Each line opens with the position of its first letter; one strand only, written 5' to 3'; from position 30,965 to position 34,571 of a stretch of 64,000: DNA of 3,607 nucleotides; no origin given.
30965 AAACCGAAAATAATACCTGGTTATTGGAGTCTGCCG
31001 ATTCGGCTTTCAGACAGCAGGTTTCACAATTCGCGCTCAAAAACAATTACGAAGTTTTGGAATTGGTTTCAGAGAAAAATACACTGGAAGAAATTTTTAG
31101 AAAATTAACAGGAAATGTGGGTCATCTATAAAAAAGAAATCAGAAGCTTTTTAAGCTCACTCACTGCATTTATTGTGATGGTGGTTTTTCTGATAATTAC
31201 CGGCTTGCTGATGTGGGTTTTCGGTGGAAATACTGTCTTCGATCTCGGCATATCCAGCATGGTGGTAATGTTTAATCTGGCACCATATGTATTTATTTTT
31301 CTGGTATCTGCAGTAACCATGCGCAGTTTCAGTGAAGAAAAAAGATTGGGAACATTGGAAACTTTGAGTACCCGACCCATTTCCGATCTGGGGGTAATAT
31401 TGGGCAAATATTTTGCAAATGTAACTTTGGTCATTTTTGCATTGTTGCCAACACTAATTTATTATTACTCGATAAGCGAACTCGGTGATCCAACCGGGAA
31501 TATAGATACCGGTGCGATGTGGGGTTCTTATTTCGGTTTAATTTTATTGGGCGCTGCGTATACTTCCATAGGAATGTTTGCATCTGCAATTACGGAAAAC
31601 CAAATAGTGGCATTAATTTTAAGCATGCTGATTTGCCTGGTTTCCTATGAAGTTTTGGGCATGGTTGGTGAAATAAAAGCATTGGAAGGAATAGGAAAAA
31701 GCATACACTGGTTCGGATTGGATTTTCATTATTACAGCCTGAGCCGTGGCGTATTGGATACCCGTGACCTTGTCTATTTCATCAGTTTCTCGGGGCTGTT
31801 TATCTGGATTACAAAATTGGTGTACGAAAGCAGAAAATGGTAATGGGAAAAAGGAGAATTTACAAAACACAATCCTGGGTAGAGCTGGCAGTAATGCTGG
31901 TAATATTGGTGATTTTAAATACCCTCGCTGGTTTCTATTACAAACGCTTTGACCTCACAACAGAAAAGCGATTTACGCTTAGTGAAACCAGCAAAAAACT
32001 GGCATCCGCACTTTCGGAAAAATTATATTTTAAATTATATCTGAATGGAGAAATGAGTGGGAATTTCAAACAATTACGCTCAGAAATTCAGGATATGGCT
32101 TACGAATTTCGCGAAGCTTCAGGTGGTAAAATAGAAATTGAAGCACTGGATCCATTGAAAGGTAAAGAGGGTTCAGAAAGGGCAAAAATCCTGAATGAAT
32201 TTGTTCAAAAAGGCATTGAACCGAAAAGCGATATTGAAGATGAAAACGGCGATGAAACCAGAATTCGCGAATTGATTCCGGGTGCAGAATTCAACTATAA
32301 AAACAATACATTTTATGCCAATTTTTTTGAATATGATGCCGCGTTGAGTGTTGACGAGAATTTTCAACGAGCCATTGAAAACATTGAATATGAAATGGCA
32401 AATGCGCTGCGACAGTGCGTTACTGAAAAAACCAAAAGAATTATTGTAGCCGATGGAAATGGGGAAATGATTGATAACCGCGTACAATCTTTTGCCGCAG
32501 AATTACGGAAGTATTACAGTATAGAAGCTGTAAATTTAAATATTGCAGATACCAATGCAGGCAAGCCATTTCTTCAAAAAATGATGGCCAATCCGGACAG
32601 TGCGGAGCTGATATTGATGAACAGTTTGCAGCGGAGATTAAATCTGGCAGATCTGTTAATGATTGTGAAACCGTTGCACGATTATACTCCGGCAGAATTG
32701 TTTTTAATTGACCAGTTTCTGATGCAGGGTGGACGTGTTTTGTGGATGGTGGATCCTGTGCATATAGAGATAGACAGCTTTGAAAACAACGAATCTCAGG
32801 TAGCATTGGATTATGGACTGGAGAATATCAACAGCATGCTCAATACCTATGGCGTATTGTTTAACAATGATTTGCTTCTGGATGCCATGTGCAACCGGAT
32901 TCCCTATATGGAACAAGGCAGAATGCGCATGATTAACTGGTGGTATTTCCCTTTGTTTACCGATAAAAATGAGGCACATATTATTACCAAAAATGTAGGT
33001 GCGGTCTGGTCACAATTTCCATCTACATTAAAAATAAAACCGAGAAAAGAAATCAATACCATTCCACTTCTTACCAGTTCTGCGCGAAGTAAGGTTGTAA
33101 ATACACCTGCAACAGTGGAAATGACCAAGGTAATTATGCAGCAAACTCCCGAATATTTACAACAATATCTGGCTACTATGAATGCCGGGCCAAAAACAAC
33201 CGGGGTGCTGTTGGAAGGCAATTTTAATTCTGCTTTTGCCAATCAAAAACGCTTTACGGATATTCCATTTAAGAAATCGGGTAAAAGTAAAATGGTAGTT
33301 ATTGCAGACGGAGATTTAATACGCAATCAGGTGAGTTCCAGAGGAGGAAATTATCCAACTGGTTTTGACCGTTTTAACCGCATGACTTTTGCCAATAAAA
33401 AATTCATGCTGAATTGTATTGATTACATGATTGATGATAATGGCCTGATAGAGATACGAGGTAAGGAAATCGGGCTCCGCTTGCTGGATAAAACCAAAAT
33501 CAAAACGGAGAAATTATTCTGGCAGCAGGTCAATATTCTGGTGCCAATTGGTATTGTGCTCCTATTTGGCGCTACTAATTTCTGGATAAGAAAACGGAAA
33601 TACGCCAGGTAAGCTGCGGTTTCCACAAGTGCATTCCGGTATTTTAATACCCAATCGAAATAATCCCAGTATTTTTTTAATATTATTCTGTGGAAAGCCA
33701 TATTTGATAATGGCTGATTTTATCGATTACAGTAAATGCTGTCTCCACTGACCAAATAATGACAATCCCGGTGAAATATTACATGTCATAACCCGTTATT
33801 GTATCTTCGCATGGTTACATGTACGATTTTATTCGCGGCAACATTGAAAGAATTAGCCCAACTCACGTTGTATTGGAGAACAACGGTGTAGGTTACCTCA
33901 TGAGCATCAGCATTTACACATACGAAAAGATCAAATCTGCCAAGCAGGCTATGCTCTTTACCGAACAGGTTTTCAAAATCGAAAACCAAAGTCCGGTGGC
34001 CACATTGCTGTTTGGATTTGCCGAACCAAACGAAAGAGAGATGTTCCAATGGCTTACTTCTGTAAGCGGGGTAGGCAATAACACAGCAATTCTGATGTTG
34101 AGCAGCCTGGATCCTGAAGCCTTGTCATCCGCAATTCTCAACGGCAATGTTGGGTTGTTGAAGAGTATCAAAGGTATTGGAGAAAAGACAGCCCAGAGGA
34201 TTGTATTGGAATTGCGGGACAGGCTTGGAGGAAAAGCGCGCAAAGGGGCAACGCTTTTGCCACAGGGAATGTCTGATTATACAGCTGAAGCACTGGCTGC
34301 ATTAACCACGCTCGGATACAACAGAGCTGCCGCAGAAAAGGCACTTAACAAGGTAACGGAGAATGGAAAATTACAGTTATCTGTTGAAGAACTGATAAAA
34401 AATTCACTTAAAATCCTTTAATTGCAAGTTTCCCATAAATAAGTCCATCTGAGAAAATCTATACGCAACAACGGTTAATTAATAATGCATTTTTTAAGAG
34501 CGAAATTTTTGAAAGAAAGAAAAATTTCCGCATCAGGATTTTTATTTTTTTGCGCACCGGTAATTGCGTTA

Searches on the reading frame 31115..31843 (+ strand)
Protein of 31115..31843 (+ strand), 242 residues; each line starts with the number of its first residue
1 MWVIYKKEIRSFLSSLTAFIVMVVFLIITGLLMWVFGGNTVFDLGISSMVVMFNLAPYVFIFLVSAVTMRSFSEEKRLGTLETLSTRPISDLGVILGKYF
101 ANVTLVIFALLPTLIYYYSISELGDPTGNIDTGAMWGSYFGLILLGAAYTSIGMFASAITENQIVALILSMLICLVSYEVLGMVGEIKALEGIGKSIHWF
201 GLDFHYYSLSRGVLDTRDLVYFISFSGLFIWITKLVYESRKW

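Call 8: search_protein_families(library=ncbifam, proteins=[window:31115-31843:+], max_evalue=0.001)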
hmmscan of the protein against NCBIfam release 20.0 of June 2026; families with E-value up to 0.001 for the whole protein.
window:31115-31843:+ (242 aa): 4 families
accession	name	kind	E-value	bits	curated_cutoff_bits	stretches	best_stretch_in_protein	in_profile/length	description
TIGR03518.1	ABC_perm_GldF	equivalog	2.1e-87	293.1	288.5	1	1-238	1-238/240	gliding motility-associated ABC transporter permease subunit GldF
NF033858.1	ABC2_perm_RbbA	equivalog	5e-10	38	1050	1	48-214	711-873/909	ribosome-associated ATPase/putative transporter RbbA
TIGR00025.1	Mtu_efflux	paralog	5.2e-05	22.9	146.9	1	18-199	6-182/238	ABC transporter efflux protein, DrrB family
NF041647.1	ABC_perm_CPBP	equivalog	0.00042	19.2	435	1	75-113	216-254/636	ABC transporter permease subunit/CPBP intramembrane protease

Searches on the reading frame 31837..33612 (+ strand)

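Call 8: search_protein_families(library=ncbifam, proteins=[window:31837-33612:+], max_evalue=0.001)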
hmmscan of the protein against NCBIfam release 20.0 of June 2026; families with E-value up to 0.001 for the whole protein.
window:31837-33612:+ (591 aa): 1 family
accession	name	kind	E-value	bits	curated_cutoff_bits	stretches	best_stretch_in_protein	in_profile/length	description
TIGR03521.1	GldG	equivalog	9.5e-136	453.6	389.85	1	16-590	3-552/552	gliding motility-associated ABC transporter substrate-binding protein GldG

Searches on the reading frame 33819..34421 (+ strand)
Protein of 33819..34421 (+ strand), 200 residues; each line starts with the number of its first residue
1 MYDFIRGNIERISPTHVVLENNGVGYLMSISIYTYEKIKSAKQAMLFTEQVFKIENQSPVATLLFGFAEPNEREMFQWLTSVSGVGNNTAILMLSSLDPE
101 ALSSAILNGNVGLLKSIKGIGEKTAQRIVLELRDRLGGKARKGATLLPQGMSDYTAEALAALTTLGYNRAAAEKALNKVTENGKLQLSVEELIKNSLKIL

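Call 8: search_protein_families(library=ncbifam, proteins=[window:33819-34421:+], max_evalue=0.001)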
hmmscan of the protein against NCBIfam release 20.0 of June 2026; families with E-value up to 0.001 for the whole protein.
window:33819-34421:+ (200 aa): 2 families
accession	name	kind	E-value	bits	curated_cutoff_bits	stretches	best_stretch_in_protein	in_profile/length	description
TIGR00084.2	ruvA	equivalog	3.9e-51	173.6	85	1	1-198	1-202/202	Holliday junction branch migration protein RuvA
NF011194.0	PRK14600.1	equivalog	7.5e-28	97.5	180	1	4-198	4-184/188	Holliday junction branch migration protein RuvA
